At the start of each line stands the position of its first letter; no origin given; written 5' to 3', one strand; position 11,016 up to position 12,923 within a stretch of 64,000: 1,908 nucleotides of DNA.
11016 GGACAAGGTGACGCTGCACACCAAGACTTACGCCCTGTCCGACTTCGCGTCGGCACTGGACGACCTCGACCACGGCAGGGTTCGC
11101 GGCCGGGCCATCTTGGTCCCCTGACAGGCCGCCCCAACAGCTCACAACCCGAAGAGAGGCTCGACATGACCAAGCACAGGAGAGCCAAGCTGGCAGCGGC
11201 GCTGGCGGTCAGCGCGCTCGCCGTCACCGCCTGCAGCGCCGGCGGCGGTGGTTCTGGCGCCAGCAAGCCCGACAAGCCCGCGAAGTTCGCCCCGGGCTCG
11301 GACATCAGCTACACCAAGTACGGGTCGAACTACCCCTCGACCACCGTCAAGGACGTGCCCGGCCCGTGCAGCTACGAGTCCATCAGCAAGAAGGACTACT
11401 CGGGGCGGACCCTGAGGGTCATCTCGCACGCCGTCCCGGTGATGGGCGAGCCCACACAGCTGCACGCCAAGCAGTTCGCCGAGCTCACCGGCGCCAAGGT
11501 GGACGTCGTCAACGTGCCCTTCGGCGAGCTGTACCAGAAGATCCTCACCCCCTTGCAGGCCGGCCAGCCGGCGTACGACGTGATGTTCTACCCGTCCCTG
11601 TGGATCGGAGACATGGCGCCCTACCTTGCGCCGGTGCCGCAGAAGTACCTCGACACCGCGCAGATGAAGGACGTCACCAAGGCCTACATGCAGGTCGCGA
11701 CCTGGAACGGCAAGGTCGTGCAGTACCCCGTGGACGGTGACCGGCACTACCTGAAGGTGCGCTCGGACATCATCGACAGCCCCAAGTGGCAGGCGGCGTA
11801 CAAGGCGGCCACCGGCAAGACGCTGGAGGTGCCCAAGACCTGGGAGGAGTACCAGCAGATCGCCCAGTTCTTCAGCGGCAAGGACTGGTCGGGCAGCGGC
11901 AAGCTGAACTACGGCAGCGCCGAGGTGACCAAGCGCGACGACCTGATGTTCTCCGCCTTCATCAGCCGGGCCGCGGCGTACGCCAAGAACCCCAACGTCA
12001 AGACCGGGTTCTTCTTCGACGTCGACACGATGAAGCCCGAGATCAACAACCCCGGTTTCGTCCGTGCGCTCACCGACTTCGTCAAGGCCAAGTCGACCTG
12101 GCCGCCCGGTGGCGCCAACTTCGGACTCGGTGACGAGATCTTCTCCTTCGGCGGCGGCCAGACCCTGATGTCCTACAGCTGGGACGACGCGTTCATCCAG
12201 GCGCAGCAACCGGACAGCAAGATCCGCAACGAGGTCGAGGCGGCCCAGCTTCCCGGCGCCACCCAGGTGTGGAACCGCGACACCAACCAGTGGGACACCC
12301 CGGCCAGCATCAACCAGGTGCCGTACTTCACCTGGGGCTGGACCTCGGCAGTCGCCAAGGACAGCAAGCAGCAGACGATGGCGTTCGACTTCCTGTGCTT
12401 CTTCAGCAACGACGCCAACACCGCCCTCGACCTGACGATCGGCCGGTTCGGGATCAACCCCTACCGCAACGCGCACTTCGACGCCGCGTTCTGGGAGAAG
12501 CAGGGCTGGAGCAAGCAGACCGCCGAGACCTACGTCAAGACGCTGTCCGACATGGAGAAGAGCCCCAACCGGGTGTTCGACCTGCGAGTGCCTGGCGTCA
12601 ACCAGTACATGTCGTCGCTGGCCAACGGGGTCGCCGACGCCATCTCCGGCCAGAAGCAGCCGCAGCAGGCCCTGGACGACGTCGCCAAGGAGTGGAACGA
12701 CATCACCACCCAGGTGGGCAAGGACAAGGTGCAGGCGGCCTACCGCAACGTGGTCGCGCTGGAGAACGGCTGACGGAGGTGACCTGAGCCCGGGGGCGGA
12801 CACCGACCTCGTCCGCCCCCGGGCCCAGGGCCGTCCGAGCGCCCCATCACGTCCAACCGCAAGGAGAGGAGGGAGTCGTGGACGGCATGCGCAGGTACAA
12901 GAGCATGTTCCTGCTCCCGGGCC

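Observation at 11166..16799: CUT1-type ABC importer with two different MalK-like ATPases forming a predicted asymmetric (one consensus, one degenerate) ATP-site pair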

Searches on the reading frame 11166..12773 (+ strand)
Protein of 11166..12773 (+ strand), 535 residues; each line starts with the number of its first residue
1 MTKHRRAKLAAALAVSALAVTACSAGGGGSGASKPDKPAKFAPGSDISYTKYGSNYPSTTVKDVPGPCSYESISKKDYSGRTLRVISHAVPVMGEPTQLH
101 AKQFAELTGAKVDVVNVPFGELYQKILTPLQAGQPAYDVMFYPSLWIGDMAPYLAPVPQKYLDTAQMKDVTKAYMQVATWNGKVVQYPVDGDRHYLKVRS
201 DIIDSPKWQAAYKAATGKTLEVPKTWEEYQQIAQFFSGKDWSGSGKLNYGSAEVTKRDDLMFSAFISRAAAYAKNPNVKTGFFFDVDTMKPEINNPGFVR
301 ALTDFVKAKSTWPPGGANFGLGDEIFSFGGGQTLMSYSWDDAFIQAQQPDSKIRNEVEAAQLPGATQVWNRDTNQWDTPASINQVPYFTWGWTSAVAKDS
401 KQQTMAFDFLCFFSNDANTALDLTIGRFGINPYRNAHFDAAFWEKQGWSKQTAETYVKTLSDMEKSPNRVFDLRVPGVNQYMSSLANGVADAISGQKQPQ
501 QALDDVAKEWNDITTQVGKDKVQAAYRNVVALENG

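Call 6: search_protein_families(library=ncbifam, proteins=[window:11166-12773:+], max_evalue=0.00001)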
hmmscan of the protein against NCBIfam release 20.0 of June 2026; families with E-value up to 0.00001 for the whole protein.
window:11166-12773:+ (535 aa): 0 families

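Call 7: search_protein_families(library=pfam, proteins=[window:11166-12773:+], max_evalue=0.001)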
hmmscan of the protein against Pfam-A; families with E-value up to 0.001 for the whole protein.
window:11166-12773:+ (535 aa): 1 family
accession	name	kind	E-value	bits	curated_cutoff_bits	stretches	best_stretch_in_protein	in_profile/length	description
PF01547.30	SBP_bac_1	-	0.00086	19.8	26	1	96-418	9-305/307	Bacterial extracellular solute-binding protein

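Call 11: find_homologous_proteins(query=window:11166-12773:+)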
Query window:11166-12773:+ (535 aa): 531 proteins with E <= 0.001 among 8000 candidates; the best 120 are listed.
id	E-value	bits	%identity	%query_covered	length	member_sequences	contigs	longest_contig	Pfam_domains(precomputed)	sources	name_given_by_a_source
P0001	0.0e+0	1233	100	100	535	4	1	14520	-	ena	-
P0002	2.8e-287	972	79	100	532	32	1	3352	PF13416.12,PF01547.31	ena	-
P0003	4.0e-287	971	81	94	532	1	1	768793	PF13416.12,PF01547.31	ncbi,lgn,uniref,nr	ncbi:extracellular solute-binding protein [Planotetraspora sp. A-T 1434]|uniref:extracellular solute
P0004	2.2e-278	942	77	99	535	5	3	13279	PF01547.31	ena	-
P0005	1.5e-277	940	77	100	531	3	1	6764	PF13416.12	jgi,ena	-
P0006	1.9e-277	939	78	96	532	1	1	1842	PF13416.12,PF01547.31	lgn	-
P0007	3.0e-277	939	78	95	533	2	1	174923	PF13416.12,PF01547.31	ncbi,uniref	ncbi:extracellular solute-binding protein [Streptomyces sp. 8N616]|uniref:extracellular solute-bindi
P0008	3.5e-276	935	78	95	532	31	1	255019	PF13416.12,PF01547.31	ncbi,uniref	ncbi:extracellular solute-binding protein [Streptomyces sp. NPDC005279]|uniref:extracellular solute-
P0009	4.1e-276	935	78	94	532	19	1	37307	PF13416.12,PF01547.31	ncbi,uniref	ncbi:extracellular solute-binding protein [Streptomyces sp. NPDC048479]|uniref:extracellular solute-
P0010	3.4e-275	932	75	100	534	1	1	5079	PF13416.12,PF01547.31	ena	-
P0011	2.3e-273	926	78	94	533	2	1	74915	PF13416.12,PF01547.31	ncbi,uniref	ncbi:extracellular solute-binding protein [Streptomyces sp. 8N706]|uniref:extracellular solute-bindi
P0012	5.8e-272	921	75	99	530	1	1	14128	PF13416.12,PF01547.31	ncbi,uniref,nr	ncbi:extracellular solute-binding protein [Nonomuraea lactucae]|uniref:extracellular solute-binding 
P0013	1.2e-271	920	78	93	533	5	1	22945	PF13416.12,PF01547.31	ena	-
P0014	1.3e-271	920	75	97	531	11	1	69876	PF13416.12,PF01547.31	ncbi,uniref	ncbi:extracellular solute-binding protein [Streptomyces sp. 5K101]|uniref:extracellular solute-bindi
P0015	1.3e-271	920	74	100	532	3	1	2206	PF13416.12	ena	-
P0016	2.1e-270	916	75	95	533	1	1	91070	PF13416.12,PF01547.31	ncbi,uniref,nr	ncbi:extracellular solute-binding protein [Streptomyces sp. HNM0663]|uniref:Extracellular solute-bin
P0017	3.5e-270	915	74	99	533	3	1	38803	PF13416.12,PF01547.31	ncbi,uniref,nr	ncbi:extracellular solute-binding protein [Micromonospora thermarum]|uniref:extracellular solute-bin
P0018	3.5e-270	915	78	93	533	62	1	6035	PF13416.12,PF01547.31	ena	-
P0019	4.4e-270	915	77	99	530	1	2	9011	PF01547.31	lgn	-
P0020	2.2e-269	913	77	93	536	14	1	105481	PF13416.12,PF01547.31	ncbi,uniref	ncbi:extracellular solute-binding protein [Streptomyces sp. NPDC002935]|uniref:extracellular solute-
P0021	6.4e-269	911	74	100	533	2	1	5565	PF13416.12,PF01547.31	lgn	-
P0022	1.5e-268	910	77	93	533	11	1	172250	PF13416.12,PF01547.31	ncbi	ncbi:ABC transporter substrate-binding protein [Streptomyces massasporeus]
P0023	5.5e-268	908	76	93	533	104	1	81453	PF13416.12,PF01547.31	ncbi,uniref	ncbi:extracellular solute-binding protein [Streptomyces phaeoluteigriseus]|uniref:extracellular solu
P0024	5.1e-266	902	73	100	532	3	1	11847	PF13416.12,PF01547.31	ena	-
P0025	6.8e-264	895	76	99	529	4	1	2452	PF01547.31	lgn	-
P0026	2.5e-263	893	72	99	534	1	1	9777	PF01547.31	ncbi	-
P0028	7.3e-261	885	70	100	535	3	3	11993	PF01547.31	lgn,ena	-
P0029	6.8e-258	875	73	99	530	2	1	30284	PF01547.31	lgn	-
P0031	2.5e-254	863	69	99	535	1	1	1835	PF13416.12,PF01547.31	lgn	-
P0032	9.8e-254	861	72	99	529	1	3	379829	PF13416.12,PF01547.31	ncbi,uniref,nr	ncbi:ABC transporter substrate-binding protein [Ornithinimicrobium tianjinense]|uniref:Sugar ABC tra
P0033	3.3e-252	856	70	100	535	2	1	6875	PF01547.31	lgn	-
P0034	2.7e-241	820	68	97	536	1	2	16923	PF13416.12,PF01547.31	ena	-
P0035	3.6e-237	806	66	99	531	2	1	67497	PF13416.12,PF01547.31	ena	-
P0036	8.5e-235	799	70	92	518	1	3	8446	PF01547.31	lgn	-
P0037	2.9e-234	797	65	98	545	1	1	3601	PF01547.31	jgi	jgi:multiple sugar transport system substrate-binding protein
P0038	9.2e-234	795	65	100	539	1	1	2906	PF01547.31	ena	-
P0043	2.2e-230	784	65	99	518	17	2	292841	PF01547.31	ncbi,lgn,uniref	ncbi:ABC transporter substrate-binding protein [Ensifer adhaerens]|uniref:ABC transporter substrate-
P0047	9.4e-229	779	68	92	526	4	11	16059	PF01547.31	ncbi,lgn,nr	ncbi:MAG: extracellular solute-binding protein [Candidimonas sp.]|nr:MAG: extracellular solute-bindi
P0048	1.2e-228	778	68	91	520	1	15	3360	PF01547.31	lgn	-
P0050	1.8e-228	778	68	92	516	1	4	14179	PF01547.31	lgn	-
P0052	4.2e-228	777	65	99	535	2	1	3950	PF01547.31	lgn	-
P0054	1.0e-227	775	68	91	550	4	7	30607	PF13416.12,PF01547.31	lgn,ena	-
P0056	1.5e-227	775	64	99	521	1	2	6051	PF01547.31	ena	-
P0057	1.7e-227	774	68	91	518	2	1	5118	PF01547.31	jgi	jgi:multiple sugar transport system substrate-binding protein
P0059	4.1e-227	773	65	100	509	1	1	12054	PF13416.12,PF01547.31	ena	-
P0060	7.4e-227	772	67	91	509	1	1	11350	PF13416.12,PF01547.31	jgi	-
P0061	1.9e-226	771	65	97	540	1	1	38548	PF01547.31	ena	-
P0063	2.7e-226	771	67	92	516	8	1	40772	PF01547.31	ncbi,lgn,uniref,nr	ncbi:extracellular solute-binding protein [uncultured Aureimonas sp.]|uniref:extracellular solute-bi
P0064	2.9e-226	770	65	96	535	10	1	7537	PF13416.12,PF01547.31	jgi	-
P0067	5.5e-226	770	64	99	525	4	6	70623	PF01547.31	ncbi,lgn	-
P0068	5.6e-226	769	68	91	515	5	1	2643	PF13416.12,PF01547.31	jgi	jgi:multiple sugar transport system substrate-binding protein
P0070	7.0e-226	769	66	97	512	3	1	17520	PF13416.12,PF01547.31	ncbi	-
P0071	8.2e-226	769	64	99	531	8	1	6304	PF13416.12,PF01547.31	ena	-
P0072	1.1e-225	769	67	91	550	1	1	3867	PF01547.31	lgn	-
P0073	1.3e-225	768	67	91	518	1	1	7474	PF01547.31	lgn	-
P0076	2.4e-225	767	64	99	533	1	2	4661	PF01547.31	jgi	jgi:multiple sugar transport system substrate-binding protein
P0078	3.2e-225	767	64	97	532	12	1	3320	PF01547.31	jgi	-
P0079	3.4e-225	767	68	91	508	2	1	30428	PF13416.12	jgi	-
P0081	6.0e-225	766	67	92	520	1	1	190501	PF01547.31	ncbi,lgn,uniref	ncbi:ABC transporter substrate-binding protein [Dongia sp.]|uniref:ABC transporter substrate-binding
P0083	1.6e-224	765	69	91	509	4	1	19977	PF13416.12,PF01547.31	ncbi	-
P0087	4.0e-224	763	64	97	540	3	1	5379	PF01547.31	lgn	-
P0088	4.2e-223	760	69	88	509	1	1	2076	PF13416.12,PF01547.31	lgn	-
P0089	7.4e-223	759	65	93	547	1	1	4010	PF13416.12,PF01547.31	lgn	-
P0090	1.1e-222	759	69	88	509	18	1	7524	PF13416.12,PF01547.31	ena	-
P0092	2.1e-222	758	63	99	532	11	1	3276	PF13416.12,PF01547.31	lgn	-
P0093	2.4e-222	758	68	88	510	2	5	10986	PF13416.12,PF01547.31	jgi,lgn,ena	jgi:multiple sugar transport system substrate-binding protein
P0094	2.9e-222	757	67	92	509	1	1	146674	PF13416.12,PF01547.31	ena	-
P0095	3.6e-222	757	68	91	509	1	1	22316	PF13416.12,PF01547.31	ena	-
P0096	4.0e-222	757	68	92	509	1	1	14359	PF01547.31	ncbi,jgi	ncbi:MAG: hypothetical protein WC830_12555 [Burkholderiales bacterium]|jgi:multiple sugar transport 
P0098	5.8e-222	756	66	91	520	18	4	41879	PF01547.31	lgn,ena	-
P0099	5.9e-222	756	69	88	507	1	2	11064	PF13416.12,PF01547.31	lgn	-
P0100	7.2e-222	756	69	88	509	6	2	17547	PF13416.12,PF01547.31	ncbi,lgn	-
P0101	1.1e-221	755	66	92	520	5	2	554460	PF01547.31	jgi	jgi:multiple sugar transport system substrate-binding protein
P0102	1.4e-221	755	68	88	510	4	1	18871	PF13416.12,PF01547.31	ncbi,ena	-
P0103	1.8e-221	755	65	91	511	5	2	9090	PF13416.12,PF01547.31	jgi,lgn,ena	-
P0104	2.1e-221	754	67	91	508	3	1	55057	PF13416.12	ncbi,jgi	-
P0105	2.3e-221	754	67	91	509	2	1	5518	PF13416.12,PF01547.31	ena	-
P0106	2.7e-221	754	61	100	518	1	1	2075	PF13416.12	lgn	-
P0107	2.7e-221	754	67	92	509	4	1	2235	PF13416.12,PF01547.31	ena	-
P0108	2.8e-221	754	65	91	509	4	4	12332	PF13416.12,PF01547.31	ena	-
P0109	3.8e-221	754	63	97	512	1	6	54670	PF13416.12,PF01547.31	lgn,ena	-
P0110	3.9e-221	754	62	99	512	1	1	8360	PF13416.12,PF01547.31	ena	-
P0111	4.7e-221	753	61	99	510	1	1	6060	PF13416.12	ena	-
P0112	4.9e-221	753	61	99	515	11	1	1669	PF13416.12,PF01547.31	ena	-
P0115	1.0e-220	752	66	91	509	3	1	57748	PF13416.12,PF01547.31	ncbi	-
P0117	1.3e-220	752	68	91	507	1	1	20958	PF13416.12,PF01547.31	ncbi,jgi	-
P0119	2.7e-220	751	68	88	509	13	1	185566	PF13416.12,PF01547.31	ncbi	-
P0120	3.2e-220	750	68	88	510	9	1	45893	PF13416.12,PF01547.31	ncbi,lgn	-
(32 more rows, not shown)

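Call 14: search_dna_similar(query=window:11166-12773:+, collection=plasmids, mode=protein, max_rows=40, rows=spread)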
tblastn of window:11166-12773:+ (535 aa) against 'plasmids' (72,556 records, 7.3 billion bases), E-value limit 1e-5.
Records with a match: 632; places in all: 757; records where one place covers at least 80% of the query: 198.
Best place of each record, by identity: 60-80% 5; <60% 627.
By first word of the organism name: Rhizobium 307; Sinorhizobium 90; Pseudosulfitobacter 46; Agrobacterium 30; Paracoccus 17; Ensifer 16; Sulfitobacter 14; Bradyrhizobium 13; Azospirillum 11; Aliiroseovarius 8; and 46 more.
By predicted mobility (MOB-suite, as given by PLSDB): non-mobilizable 382; conjugative 219; mobilizable 31.
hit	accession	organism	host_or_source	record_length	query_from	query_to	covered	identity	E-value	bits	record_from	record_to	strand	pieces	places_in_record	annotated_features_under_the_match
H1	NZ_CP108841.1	Streptomyces chartreusis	-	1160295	36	534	93%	77.8%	0e+0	813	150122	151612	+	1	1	none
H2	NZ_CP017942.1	Phyllobacterium zundukense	Oxytropis triphylla,cell culture,root ...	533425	77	532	85%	35.4%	8e-83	288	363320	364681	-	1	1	extracellular solute-binding protein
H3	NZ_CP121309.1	Ensifer adhaerens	bacterial colony,soil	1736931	77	532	85%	33.7%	1e-75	268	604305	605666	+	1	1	none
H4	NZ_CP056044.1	Agrobacterium vitis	Vitis vinifera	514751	102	527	80%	30.2%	2e-38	158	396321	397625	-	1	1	sugar ABC transporter substrate-binding protein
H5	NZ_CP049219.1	Agrobacterium tumefaciens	Clematis,cell culture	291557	102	527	80%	29.3%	1e-31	137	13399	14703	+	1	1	extracellular solute-binding protein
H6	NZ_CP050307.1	Rhizobium lusitanum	Oxytropis pumilio,cell culture,root ...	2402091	102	532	81%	28.8%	3e-33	142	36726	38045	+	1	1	none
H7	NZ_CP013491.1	Rhizobium sp. N6212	Phaseolus vulgaris,Whole ...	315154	102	532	81%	28.0%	1e-34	147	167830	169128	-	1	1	extracellular solute-binding protein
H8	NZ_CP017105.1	Rhizobium gallicum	Phaseolus vulgaris,Whole ...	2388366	102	532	81%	27.8%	4e-34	145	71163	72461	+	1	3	none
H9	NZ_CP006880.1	Rhizobium gallicum bv. gallicum R602sp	Phaseolus vulgaris,whole ...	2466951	108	532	79%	28.0%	4e-34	145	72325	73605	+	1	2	record has no annotation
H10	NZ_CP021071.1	Mesorhizobium sp. WSM1497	Biserrula pelecinus L.,cell ...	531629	74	532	86%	24.8%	3e-23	111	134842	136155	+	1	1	extracellular solute-binding protein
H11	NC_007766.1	Rhizobium etli CFN 42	-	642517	98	525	80%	24.7%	1e-6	59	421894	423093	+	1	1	extracellular solute-binding protein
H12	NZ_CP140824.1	Rhizobium johnstonii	Trifolium pratense,whole organism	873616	98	524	80%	24.7%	6e-7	60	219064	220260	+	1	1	extracellular solute-binding protein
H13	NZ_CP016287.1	Rhizobium leguminosarum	Vavilovia formosa,cell culture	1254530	101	523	79%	24.5%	1e-6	60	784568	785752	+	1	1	record has no annotation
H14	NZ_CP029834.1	Azospirillum ramasamyi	single cell,Cow dung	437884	78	522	83%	22.9%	6e-13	79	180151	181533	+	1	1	ABC transporter substrate-binding protein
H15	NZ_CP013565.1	Rhizobium phaseoli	Phaseolus vulgaris,Whole ...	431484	78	518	82%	22.7%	8e-7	60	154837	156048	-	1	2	sugar ABC transporter substrate-binding protein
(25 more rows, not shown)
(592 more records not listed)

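Call 15: get_annotated_region(hit=H1, flank=9000)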
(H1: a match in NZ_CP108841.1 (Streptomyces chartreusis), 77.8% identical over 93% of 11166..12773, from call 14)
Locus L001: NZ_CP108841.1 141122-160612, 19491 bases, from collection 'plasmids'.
description: Streptomyces chartreusis strain NBC_00851 plasmid unnamed1, complete sequence
organism: Streptomyces chartreusis (NCBI taxid 1969)
taxonomy: Bacteria; Actinomycetota; Actinomycetes; Kitasatosporales; Streptomycetaceae; Streptomyces; Streptomyces chartreusis
host: -; source: -; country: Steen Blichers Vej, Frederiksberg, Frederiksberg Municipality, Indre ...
typing (MOB-suite, as given by PLSDB): non-mobilizable
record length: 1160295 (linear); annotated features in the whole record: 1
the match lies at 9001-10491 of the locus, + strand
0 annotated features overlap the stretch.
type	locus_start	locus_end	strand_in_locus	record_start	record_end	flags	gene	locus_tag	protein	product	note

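Call 16: get_annotated_region(hit=H2, flank=8000)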
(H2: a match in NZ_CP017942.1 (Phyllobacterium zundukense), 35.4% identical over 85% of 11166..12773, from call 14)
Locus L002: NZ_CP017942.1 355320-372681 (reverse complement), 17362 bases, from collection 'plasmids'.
description: Phyllobacterium zundukense strain Tri-48 plasmid unnamed3, complete sequence
organism: Phyllobacterium zundukense (NCBI taxid 1867719)
taxonomy: Bacteria; Pseudomonadota; Alphaproteobacteria; Hyphomicrobiales; Phyllobacteriaceae; Phyllobacterium; Phyllobacterium zundukense
host: -; source: Oxytropis triphylla,cell culture,root nodule; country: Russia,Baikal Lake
typing (MOB-suite, as given by PLSDB): non-mobilizable
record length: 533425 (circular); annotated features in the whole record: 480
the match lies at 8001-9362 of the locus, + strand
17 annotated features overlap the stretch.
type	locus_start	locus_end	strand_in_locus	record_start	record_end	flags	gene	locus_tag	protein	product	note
CDS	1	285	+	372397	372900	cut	-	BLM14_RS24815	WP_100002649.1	protein tyrosine phosphatase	-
CDS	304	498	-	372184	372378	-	-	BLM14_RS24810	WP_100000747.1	hypothetical protein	-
CDS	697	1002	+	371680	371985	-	-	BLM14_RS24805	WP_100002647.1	HigA family addiction module antitoxin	-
CDS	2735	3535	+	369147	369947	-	-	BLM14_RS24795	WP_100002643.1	class I SAM-dependent methyltransferase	-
CDS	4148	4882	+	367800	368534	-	-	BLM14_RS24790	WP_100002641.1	DeoR family transcriptional regulator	GO:0006355 - regulation of DNA-templated transcription [Evidence IEA]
CDS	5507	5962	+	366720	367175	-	-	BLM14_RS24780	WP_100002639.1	RbsD/FucU family protein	-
CDS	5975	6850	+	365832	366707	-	-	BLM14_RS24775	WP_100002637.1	sugar ABC transporter permease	-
CDS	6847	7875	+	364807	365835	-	-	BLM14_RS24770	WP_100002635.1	carbohydrate ABC transporter permease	GO:0008643 - carbohydrate transport [Evidence IEA]; GO:0055085 - transmembrane transport [Evidence IEA]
CDS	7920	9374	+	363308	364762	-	-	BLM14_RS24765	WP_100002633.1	extracellular solute-binding protein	-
CDS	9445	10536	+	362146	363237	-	ugpC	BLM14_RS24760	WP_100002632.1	sn-glycerol-3-phosphate ABC transporter ATP-binding protein UgpC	-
CDS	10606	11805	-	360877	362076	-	-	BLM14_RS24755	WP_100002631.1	AI-2E family transporter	GO:1905887 - autoinducer AI-2 transmembrane transport [Evidence IEA]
CDS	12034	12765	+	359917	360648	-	-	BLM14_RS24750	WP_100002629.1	FadR/GntR family transcriptional regulator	-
CDS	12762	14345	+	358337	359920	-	-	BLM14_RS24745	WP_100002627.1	ABC transporter substrate-binding protein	-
CDS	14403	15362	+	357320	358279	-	-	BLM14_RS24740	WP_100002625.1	ABC transporter permease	GO:0055085 - transmembrane transport [Evidence IEA]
CDS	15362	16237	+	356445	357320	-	-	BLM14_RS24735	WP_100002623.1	ABC transporter permease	-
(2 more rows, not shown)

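Call 17: get_annotated_region(hit=H7, flank=8000)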
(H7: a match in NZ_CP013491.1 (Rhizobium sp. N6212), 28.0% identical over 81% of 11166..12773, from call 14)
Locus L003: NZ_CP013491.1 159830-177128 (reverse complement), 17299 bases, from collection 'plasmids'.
description: Rhizobium sp. N6212 plasmid pRspN6212a, complete sequence
organism: Rhizobium sp. N6212 (NCBI taxid 1703965)
taxonomy: Bacteria; Pseudomonadota; Alphaproteobacteria; Hyphomicrobiales; Rhizobiaceae; Rhizobium; Rhizobium sp. N6212
host: -; source: Phaseolus vulgaris,Whole organism,Legume-root nodule,legume-root nodule; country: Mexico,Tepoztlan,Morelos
typing (MOB-suite, as given by PLSDB): non-mobilizable; replicon rep_cluster_841
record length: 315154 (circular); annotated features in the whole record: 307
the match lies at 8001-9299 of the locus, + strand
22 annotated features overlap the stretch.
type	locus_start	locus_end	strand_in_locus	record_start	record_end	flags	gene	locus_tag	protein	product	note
CDS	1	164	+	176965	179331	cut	-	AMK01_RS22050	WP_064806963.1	EAL domain-containing protein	-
CDS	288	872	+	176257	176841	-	-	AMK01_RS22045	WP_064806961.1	cysteine hydrolase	-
CDS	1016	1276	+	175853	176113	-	-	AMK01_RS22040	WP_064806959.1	hypothetical protein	-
CDS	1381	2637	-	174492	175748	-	-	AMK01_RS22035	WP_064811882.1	DUF4010 domain-containing protein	-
CDS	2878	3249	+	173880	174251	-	-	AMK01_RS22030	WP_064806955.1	hypothetical protein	-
CDS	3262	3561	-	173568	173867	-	-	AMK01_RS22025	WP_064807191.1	hypothetical protein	-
CDS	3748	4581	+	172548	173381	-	-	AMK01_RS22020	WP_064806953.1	universal stress protein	-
CDS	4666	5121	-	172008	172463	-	-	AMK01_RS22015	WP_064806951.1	pyridoxamine 5'-phosphate oxidase family protein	-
CDS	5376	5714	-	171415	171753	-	-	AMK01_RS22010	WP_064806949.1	TraR/DksA family transcriptional regulator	-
CDS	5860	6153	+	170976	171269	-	-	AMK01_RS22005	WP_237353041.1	universal stress protein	-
CDS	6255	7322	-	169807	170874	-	ugpC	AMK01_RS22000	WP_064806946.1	sn-glycerol-3-phosphate ABC transporter ATP-binding protein UgpC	-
CDS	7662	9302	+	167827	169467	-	-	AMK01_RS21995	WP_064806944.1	extracellular solute-binding protein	-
CDS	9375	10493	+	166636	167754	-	-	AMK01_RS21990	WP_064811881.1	sugar ABC transporter permease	-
CDS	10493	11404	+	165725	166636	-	-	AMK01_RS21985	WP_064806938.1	carbohydrate ABC transporter permease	GO:0008643 - carbohydrate transport [Evidence IEA]; GO:0055085 - transmembrane transport [Evidence IEA]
CDS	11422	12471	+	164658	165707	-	-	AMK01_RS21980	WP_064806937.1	LacI family DNA-binding transcriptional regulator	GO:0006351 - DNA-templated transcription [Evidence IEA]; GO:0045892 - negative regulation of DNA-templated ...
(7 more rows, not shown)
